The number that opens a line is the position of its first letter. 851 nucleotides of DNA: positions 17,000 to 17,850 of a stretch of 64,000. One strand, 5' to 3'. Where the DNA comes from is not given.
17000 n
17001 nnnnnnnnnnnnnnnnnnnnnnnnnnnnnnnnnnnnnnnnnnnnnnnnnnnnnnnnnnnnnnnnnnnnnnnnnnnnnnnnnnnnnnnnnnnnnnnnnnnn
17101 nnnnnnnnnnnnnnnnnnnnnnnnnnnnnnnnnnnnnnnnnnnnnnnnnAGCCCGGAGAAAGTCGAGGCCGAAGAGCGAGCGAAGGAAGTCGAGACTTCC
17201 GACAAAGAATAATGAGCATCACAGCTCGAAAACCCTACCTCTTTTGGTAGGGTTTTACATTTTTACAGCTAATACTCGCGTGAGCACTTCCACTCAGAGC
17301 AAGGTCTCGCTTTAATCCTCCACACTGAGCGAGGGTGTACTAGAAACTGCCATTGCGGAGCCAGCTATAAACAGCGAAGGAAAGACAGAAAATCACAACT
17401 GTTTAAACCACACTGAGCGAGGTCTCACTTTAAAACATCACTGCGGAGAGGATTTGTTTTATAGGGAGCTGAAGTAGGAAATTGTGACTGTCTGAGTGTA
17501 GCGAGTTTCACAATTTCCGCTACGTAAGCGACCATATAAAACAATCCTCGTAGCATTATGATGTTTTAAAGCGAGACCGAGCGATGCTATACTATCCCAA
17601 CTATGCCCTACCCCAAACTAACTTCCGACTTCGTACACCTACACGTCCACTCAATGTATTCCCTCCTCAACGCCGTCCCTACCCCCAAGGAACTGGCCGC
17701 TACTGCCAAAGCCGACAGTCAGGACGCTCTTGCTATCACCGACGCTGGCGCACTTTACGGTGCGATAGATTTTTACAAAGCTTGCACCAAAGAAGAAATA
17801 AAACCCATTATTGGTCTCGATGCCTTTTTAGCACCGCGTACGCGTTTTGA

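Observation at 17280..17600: Repeat-rich structured region upstream of dnaE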

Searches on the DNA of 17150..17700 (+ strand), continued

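Call 58: search_with_rna_model(model_id=R1, sources=[window, L004, L011, L117, L118, L148, L123, L095, L101, L145, L115, L102, L133, L103, L158, L089, L140, L164, L147, L135, L182, L159, L124, L099, L132, L106, L138, L134, L116, L166, L092, L100, L113, L098, L162, L175, L097, L143, L119, L122, L088, L112, L165, L171, L096, L084, L202, L204, L183, L185, L187, L192, L196, L197], max_evalue=0.0001, make_alignment=true)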
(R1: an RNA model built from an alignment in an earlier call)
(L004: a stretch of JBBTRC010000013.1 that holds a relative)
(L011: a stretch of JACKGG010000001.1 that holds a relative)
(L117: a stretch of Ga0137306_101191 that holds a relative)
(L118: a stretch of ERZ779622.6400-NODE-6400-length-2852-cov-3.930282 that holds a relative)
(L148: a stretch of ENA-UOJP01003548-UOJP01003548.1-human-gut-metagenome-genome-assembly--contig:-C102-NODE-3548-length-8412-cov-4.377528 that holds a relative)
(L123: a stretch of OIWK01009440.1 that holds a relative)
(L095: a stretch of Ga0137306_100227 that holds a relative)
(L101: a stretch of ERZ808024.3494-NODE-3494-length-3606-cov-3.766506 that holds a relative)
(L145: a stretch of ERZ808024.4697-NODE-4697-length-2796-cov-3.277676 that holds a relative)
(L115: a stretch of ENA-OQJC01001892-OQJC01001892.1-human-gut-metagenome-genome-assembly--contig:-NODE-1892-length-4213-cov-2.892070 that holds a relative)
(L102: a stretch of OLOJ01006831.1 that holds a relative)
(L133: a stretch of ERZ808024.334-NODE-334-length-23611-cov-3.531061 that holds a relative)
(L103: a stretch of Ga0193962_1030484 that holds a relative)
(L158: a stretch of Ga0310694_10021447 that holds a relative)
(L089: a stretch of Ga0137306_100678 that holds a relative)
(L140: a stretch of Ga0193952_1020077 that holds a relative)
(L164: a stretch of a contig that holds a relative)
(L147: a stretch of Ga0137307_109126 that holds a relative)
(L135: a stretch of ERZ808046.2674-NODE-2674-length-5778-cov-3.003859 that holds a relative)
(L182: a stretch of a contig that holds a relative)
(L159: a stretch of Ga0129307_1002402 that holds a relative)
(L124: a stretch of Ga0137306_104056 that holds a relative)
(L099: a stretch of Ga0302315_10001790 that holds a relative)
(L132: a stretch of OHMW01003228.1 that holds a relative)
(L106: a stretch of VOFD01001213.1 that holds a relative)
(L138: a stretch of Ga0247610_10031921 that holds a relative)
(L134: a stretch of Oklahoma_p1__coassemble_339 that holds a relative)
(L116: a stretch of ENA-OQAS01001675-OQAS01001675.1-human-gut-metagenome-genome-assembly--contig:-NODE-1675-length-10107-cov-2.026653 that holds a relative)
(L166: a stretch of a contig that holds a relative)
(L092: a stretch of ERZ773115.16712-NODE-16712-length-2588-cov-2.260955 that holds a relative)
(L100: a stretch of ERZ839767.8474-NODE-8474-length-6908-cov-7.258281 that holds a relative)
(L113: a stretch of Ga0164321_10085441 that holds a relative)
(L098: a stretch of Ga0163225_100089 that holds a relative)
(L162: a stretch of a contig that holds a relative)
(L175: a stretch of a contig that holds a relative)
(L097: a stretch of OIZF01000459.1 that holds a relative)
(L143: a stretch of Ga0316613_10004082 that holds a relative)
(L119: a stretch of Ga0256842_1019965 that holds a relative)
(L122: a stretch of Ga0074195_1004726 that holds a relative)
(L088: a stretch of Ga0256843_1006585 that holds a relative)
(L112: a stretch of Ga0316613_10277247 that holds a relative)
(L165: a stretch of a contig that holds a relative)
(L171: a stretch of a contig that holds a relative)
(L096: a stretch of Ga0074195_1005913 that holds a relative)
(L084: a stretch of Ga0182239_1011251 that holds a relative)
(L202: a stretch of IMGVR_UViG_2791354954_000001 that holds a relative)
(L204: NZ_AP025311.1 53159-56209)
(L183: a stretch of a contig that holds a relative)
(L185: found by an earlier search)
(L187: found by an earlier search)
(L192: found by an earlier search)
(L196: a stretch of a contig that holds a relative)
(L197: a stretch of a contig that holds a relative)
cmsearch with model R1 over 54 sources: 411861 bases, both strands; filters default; matches with E-value up to 0.0001: 57.
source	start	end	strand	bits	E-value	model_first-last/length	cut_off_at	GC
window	17410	17585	+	195.1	6.5e-47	1-178/178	no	0.43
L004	530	707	+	189.9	1.4e-45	1-178/178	no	0.42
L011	3804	3983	+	183.9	4.5e-44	1-178/178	no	0.44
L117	2739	2887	-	55.1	2.4e-11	1-178/178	no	0.35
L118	246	418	+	54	4.4e-11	1-178/178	no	0.41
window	17414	17589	-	52.5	1.1e-10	1-178/178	no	0.43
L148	4535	4686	-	51.1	2.4e-10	1-178/178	no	0.31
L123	2578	2729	+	51.1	2.5e-10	1-178/178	no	0.31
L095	12109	12264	-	49.6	5.9e-10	1-178/178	no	0.33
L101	176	316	+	49.5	6.1e-10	1-178/178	no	0.33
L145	1495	1637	-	48.9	8.6e-10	1-178/178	no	0.35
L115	437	582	+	44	1.5e-08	1-178/178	no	0.43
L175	10199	10329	-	43.5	2e-08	16-167/178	no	0.36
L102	1040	1184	-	43.4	2.2e-08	1-178/178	no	0.45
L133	8290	8444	+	43.3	2.3e-08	1-178/178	no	0.36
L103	1154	1297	+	43.3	2.4e-08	1-178/178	no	0.36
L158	53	203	-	42.8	3e-08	1-178/178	no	0.36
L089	6783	6925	-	42.7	3.3e-08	1-178/178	no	0.36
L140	873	1017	-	42.6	3.4e-08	1-178/178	no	0.28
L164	3699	3886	-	42.6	3.5e-08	1-178/178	no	0.43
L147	3609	3771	-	42.6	3.6e-08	1-178/178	no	0.36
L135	3884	4046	-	42.2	4.4e-08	1-178/178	no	0.34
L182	6708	6844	-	42.1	4.7e-08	1-178/178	no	0.34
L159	13129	13271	-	41.8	5.7e-08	1-178/178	no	0.34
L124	7260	7402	-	41.4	6.9e-08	1-178/178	no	0.37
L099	1503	1642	+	41.3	7.3e-08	1-178/178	no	0.48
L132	6143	6293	-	41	8.7e-08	1-178/178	no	0.42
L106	567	708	+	40.8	1e-07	1-178/178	no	0.32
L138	692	843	+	40.1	1.5e-07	1-178/178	no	0.38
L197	1758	1873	+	39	2.9e-07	35-146/178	no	0.28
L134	8341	8521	+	38.9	3.1e-07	1-178/178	no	0.29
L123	2238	2388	-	38.6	3.7e-07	1-178/178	no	0.41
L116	7864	8010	-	38.4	4.1e-07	1-178/178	no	0.31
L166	1161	1339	-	38.4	4.1e-07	1-178/178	no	0.46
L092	3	143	-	38.3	4.4e-07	1-178/178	no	0.46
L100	3306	3456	+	37.5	7e-07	1-178/178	no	0.42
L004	541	700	-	37.4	7.2e-07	12-171/178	no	0.42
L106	210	381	-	37.3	8e-07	1-178/178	no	0.43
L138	288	443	+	37.2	8.1e-07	1-178/178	no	0.36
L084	834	958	+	36.8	1.1e-06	14-169/178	no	0.37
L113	1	124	+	36.1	1.6e-06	1-178/178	no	0.47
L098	7273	7404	+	35.4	2.3e-06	1-178/178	no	0.36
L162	889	1030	-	35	2.9e-06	1-178/178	no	0.32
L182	7324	7458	+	34.4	4.2e-06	1-178/178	no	0.39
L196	474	617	-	33.8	6.2e-06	1-178/178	no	0.27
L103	968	1109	-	32.8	1e-05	1-178/178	no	0.28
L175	6481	6622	-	32.7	1.1e-05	1-178/178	no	0.32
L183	2584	2636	+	32.7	1.1e-05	66-119/178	no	0.28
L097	7247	7391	+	32.3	1.4e-05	1-178/178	no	0.35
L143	4078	4231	-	31.8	1.9e-05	1-178/178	no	0.49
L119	1766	1942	+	31.2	2.8e-05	1-178/178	no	0.37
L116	8199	8346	+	30.8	3.4e-05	1-178/178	no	0.43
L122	9019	9171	+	30.1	5.1e-05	1-178/178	no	0.46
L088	225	376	+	30.1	5.1e-05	1-178/178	no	0.28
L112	563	715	-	29.9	5.9e-05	1-178/178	no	0.51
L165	289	444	+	29.6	6.8e-05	1-178/178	no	0.42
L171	1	127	+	29.2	9.1e-05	1-178/178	no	0.47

Alignment A4: 57 matches aligned to the model, 261 columns, each read 5' to 3' on its own strand. Consensus structure (alignment columns), stored with it:
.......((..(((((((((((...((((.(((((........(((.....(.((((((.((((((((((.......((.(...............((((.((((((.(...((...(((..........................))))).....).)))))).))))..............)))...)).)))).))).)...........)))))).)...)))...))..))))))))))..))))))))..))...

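Call 73: search_with_rna_model(model_id=R1, sources=[L206, L207], max_evalue=10, filters=off, show_alignments=3)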
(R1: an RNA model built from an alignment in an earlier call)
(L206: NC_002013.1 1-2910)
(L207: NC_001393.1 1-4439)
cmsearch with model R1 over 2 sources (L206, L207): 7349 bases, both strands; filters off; matches with E-value up to 10: 35.
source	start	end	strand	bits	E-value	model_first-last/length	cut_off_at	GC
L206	824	935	+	17.8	0.0013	1-178/178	no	0.27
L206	2706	2762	-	14.1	0.011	1-178/178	no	0.49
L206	829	937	-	12.6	0.026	1-178/178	no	0.28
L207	3774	3917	+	10.3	0.1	1-178/178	no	0.41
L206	2703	2759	+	9.8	0.13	1-178/178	no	0.46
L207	4044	4085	+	9.7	0.14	1-178/178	no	0.24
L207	4201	4251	+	9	0.21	1-178/178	no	0.24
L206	1201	1264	+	8.3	0.31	1-178/178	no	0.31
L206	2065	2194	-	7.9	0.39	1-178/178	no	0.42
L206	1033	1094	-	6.1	1.2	1-178/178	no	0.27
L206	1045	1080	+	5.5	1.6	1-178/178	no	0.28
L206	1909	1953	+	5.3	1.8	1-178/178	no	0.33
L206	2343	2393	+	5.3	1.8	1-178/178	no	0.2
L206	1741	1833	-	5.1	2.1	1-178/178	no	0.29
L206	1216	1252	-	4.5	2.9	71-108/178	no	0.35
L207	1049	1093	-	4.1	3.6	46-135/178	no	0.22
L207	2468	2514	+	4.1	3.7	1-178/178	no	0.3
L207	4186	4232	-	4.1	3.7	1-178/178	no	0.17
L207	1286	1329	-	3.9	4.2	1-178/178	no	0.41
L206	949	1001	-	3.8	4.5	1-178/178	no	0.4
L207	2836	2952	+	3.5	5.3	1-178/178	no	0.32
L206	1916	1956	-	3.2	6.2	1-178/178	no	0.37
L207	4301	4340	-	3.2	6.3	71-108/178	no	0.28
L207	2151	2198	+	3.1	6.6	1-178/178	no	0.31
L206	480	500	-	3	6.9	1-178/178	no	0.33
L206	1381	1432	+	3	6.9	1-178/178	no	0.27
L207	1238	1268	-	3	7.3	1-178/178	no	0.26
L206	1536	1592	-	2.8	7.9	1-178/178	no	0.33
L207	1349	1395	+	2.8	8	1-178/178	no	0.3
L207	3537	3586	+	2.7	8.5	1-178/178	no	0.28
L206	2593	2657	+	2.7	8.5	1-178/178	no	0.18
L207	4078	4113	-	2.7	8.5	72-107/178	no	0.17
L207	4412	4437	+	2.7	8.7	1-178/178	no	0.27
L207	4262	4283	+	2.5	9.6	1-178/178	no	0.32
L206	2593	2663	-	2.4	9.9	1-178/178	no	0.2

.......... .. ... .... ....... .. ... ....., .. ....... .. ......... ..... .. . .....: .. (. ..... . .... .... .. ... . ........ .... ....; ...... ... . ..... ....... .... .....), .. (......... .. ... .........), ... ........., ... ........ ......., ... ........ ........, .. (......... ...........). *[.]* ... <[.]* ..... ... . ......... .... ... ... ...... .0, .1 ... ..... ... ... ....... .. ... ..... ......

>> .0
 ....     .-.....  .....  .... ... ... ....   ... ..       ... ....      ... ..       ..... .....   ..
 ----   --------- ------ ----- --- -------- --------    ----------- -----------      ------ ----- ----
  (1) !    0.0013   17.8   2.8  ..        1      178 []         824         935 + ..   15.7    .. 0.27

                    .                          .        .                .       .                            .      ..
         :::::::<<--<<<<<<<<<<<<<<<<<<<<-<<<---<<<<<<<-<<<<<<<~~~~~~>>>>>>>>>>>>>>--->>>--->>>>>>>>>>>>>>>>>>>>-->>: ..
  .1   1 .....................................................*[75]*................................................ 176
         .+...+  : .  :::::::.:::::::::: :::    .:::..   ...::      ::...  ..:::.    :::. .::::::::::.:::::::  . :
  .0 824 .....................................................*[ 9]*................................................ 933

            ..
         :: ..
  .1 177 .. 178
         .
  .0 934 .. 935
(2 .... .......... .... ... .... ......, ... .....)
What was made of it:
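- On ssoA single-strand origin: Model R1 does not score pT181 or pC194 ssoA (call 73).
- Closest known: ssoA. Different: The model does not detect ssoA (call 73).
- The CPR model does not score ssoA above generic hairpins (call 73).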
